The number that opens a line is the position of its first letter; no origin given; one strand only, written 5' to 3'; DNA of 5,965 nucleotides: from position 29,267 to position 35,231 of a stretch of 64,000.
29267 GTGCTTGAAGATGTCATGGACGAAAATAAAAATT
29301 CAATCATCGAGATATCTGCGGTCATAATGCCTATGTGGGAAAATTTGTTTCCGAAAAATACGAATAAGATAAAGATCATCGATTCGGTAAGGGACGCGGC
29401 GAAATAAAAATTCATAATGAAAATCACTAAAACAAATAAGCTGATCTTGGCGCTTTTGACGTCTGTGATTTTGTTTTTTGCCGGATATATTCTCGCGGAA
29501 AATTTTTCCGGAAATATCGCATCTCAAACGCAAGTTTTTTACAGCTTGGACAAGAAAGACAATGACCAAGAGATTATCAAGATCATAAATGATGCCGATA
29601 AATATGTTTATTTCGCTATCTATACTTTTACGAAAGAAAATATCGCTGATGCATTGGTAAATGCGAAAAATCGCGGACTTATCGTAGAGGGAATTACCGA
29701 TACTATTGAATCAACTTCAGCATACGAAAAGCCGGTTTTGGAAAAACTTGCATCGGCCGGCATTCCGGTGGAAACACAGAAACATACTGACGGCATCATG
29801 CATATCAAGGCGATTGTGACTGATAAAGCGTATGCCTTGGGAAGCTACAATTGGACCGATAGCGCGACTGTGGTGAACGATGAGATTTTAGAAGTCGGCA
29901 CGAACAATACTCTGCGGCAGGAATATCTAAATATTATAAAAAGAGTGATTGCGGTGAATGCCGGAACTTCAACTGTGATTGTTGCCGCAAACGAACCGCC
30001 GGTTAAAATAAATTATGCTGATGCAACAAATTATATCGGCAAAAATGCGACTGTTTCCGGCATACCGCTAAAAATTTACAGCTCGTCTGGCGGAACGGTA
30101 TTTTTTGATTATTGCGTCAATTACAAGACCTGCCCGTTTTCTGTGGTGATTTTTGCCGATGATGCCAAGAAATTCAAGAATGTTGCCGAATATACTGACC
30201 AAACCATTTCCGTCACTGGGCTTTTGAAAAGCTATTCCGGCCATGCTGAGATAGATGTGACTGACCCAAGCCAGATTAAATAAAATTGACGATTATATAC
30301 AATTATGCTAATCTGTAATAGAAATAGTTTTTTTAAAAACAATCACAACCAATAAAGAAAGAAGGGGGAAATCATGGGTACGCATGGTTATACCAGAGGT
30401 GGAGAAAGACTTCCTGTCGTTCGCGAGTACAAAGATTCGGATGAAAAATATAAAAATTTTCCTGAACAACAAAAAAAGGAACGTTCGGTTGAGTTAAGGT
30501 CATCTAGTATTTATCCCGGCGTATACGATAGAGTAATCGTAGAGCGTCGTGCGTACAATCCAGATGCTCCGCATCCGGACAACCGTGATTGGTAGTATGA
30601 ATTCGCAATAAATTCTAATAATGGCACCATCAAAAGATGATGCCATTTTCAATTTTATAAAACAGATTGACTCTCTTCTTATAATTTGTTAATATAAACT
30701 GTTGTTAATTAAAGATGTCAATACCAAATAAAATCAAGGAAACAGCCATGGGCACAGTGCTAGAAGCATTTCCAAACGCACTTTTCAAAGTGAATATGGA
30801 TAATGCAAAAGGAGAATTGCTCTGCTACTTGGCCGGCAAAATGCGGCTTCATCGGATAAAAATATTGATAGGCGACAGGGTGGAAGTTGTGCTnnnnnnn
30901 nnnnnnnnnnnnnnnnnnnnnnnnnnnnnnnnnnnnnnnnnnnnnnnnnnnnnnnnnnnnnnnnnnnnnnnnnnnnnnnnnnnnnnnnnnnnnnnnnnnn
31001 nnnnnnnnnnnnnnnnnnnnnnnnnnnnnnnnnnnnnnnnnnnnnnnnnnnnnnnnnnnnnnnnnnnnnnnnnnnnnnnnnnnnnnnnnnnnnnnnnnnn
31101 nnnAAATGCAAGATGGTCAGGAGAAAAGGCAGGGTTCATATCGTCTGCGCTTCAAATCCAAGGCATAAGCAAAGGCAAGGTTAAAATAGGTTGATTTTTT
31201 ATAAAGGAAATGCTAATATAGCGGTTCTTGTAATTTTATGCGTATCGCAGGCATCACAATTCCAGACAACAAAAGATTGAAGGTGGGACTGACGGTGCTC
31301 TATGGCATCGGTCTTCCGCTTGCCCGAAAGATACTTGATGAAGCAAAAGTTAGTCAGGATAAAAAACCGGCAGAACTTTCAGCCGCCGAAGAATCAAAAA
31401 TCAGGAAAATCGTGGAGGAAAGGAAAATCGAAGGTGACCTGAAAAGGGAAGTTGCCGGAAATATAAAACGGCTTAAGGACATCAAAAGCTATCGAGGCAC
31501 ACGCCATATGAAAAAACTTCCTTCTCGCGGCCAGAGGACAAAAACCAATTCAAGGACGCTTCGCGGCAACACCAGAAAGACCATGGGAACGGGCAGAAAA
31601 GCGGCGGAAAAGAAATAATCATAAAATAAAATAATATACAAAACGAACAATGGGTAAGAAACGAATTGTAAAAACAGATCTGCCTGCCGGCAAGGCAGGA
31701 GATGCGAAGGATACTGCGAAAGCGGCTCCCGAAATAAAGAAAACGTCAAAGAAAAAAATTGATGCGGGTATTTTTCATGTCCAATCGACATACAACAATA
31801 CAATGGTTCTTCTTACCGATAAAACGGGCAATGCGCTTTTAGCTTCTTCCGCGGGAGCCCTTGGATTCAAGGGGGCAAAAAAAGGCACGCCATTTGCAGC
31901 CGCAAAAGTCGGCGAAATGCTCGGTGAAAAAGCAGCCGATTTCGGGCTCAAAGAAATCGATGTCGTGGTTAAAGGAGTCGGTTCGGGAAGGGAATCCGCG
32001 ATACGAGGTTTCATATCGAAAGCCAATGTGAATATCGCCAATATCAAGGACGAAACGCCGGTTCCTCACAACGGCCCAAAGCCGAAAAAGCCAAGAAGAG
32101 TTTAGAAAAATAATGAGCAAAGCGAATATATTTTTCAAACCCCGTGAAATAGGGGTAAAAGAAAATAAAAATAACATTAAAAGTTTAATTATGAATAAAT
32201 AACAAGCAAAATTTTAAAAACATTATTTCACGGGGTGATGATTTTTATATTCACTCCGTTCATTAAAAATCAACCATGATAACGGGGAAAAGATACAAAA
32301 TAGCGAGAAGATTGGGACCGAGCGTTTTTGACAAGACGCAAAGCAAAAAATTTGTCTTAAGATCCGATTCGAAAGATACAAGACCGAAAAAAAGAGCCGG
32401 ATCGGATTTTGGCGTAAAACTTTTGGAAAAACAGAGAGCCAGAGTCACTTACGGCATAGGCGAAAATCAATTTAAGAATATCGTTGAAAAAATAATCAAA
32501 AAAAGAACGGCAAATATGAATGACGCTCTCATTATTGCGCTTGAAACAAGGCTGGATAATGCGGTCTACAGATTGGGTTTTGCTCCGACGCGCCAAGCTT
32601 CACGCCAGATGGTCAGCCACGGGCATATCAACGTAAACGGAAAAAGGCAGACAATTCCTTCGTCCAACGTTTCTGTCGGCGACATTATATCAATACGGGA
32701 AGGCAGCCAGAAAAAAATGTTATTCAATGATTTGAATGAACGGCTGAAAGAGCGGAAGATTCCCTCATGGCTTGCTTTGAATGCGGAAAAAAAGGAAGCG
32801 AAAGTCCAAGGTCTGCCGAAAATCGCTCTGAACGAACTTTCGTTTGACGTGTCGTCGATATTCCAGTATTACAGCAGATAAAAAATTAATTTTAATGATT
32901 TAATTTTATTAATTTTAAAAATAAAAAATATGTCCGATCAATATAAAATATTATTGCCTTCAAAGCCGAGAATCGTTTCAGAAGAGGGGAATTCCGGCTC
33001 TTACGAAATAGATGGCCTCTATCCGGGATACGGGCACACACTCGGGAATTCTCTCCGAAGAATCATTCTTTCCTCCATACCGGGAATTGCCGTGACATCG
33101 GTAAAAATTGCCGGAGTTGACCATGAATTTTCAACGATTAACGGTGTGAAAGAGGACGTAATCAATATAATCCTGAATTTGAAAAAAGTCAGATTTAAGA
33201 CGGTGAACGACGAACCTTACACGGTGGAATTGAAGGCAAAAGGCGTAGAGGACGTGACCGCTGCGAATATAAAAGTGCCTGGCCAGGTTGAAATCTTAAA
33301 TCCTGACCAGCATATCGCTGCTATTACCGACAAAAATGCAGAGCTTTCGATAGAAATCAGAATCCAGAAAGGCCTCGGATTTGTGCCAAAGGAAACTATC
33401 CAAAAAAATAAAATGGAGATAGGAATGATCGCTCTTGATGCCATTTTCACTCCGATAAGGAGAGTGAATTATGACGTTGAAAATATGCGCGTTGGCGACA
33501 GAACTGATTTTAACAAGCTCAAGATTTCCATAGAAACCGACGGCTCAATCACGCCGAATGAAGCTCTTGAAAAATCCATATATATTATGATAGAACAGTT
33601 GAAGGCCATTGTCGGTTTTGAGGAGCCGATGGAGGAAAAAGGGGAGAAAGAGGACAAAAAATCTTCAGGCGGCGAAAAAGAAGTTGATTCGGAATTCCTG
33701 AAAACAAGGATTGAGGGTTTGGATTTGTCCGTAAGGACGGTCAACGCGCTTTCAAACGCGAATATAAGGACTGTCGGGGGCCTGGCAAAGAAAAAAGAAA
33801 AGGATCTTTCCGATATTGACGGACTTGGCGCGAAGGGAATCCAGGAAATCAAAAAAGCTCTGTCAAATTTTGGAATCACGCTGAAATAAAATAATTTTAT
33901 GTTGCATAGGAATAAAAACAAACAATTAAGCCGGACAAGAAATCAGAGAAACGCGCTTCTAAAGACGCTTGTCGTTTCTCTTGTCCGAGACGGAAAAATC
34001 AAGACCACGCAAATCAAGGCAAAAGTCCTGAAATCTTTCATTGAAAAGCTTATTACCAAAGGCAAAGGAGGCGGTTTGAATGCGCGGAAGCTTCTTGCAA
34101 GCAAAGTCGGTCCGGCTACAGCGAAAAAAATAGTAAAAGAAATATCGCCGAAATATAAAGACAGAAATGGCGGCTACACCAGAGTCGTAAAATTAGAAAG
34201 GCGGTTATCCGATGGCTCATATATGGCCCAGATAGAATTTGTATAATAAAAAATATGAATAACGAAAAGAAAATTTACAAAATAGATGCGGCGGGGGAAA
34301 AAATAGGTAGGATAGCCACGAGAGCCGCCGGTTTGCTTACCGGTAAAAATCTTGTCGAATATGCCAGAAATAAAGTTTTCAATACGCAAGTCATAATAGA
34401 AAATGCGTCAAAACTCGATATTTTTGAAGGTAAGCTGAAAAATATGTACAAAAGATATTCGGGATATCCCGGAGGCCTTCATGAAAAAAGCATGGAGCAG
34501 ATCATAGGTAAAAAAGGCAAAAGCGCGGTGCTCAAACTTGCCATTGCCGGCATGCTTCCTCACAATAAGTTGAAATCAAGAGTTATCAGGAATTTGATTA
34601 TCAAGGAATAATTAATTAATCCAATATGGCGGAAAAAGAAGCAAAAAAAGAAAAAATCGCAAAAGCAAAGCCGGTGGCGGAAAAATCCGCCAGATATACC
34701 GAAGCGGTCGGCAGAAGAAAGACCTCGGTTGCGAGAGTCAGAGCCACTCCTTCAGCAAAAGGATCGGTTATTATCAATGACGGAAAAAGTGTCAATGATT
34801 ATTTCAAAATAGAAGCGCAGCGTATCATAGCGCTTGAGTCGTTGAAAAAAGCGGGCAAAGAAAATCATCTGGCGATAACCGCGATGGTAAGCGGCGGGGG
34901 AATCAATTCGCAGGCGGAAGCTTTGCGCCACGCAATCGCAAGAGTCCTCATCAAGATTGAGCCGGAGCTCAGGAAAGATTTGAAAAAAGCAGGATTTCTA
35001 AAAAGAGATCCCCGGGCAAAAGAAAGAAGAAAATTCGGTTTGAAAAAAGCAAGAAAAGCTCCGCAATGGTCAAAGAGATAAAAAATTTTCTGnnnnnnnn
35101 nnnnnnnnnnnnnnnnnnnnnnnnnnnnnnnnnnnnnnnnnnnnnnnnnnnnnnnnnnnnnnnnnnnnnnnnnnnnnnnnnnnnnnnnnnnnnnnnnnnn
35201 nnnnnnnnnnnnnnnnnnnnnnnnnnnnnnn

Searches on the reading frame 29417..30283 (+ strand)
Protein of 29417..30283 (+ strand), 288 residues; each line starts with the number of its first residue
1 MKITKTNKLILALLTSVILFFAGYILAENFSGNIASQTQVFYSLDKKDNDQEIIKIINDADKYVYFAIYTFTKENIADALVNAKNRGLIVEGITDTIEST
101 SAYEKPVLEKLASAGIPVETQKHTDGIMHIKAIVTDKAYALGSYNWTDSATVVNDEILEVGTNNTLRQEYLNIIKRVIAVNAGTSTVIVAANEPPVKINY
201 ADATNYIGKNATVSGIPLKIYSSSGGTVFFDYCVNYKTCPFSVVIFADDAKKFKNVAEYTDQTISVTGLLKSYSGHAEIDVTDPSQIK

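Call 60: search_protein_families(library=pfam, proteins=[window:29417-30283:+], max_evalue=0.0001)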
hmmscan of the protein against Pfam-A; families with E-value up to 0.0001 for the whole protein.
window:29417-30283:+ (288 aa): 1 family
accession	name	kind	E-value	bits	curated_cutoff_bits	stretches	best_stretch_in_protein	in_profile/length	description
PF13091.12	PLDc_2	-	4.9e-21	75.4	27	1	53-176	1-130/132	PLD-like domain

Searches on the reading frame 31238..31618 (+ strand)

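Call 60: search_protein_families(library=pfam, proteins=[window:31238-31618:+], max_evalue=0.0001)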
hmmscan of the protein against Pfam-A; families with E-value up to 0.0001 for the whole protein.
window:31238-31618:+ (126 aa): 1 family
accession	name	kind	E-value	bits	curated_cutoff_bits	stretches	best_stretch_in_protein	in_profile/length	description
PF00416.27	Ribosomal_S13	-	1.2e-25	90.8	31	1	2-107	1-128/128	Ribosomal protein S13/S18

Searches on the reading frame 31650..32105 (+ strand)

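Call 61: search_protein_families(library=pfam, proteins=[window:31650-32105:+], max_evalue=0.0001)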
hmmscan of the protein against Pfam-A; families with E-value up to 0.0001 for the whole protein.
window:31650-32105:+ (151 aa): 1 family
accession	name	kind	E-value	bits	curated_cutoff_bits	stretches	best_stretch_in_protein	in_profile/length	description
PF00411.24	Ribosomal_S11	-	1.3e-33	116.2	25.1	1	40-150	1-110/110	Ribosomal protein S11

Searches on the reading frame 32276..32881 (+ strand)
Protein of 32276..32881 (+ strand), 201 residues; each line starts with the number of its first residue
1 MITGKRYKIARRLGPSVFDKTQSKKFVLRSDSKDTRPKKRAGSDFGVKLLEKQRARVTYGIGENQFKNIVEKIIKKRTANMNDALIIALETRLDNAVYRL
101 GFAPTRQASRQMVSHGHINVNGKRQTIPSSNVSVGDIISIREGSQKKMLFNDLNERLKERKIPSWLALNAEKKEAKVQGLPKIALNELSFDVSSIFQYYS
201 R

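Call 61: search_protein_families(library=pfam, proteins=[window:32276-32881:+], max_evalue=0.0001)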
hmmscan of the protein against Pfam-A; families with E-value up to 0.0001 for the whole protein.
window:32276-32881:+ (201 aa): 2 families
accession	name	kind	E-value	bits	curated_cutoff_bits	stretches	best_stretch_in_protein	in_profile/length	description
PF01479.30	S4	-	1.5e-17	63.5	22.8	1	92-138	2-48/48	S4 domain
PF00163.24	Ribosomal_S4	-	1.3e-10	42.2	23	1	3-89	3-94/95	Ribosomal protein S4/S9 N-terminal domain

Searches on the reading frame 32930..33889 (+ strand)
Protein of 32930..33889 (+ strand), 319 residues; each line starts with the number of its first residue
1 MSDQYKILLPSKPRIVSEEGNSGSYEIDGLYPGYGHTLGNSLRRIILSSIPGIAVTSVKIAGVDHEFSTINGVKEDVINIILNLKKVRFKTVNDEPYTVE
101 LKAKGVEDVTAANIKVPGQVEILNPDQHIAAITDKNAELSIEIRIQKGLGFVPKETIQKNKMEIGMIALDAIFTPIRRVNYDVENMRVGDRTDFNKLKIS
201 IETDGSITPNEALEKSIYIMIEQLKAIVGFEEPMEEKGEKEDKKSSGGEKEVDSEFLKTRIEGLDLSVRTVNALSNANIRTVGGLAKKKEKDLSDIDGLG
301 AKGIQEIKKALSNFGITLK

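Call 61: search_protein_families(library=pfam, proteins=[window:32930-33889:+], max_evalue=0.0001)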
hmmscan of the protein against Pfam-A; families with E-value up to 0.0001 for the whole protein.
window:32930-33889:+ (319 aa): 4 families
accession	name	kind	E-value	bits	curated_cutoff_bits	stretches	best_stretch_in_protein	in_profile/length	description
PF01000.31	RNA_pol_A_bac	-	9.9e-31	106.9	33.9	1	58-174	1-119/119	RNA polymerase Rpb3/RpoA insert domain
PF01193.29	RNA_pol_L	-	3.1e-23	81.7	24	1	32-224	5-74/74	RNA polymerase Rpb3/Rpb11 dimerisation domain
PF03118.21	RNA_pol_A_CTD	-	7.3e-18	64.5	23.8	1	250-312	4-66/67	Bacterial RNA polymerase, alpha chain C terminal domain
PF13656.11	RNA_pol_L_2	-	4.9e-06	26.6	27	0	195-226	40-71/75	RNA polymerase Rpb3/Rpb11 dimerisation domain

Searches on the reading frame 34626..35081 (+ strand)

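Call 61: search_protein_families(library=pfam, proteins=[window:34626-35081:+], max_evalue=0.0001)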
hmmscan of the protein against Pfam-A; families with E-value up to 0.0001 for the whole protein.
window:34626-35081:+ (151 aa): 1 family
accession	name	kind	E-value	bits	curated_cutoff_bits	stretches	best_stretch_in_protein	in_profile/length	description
PF00380.25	Ribosomal_S9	-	4.7e-39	134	22.5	1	29-151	1-121/121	Ribosomal protein S9/S16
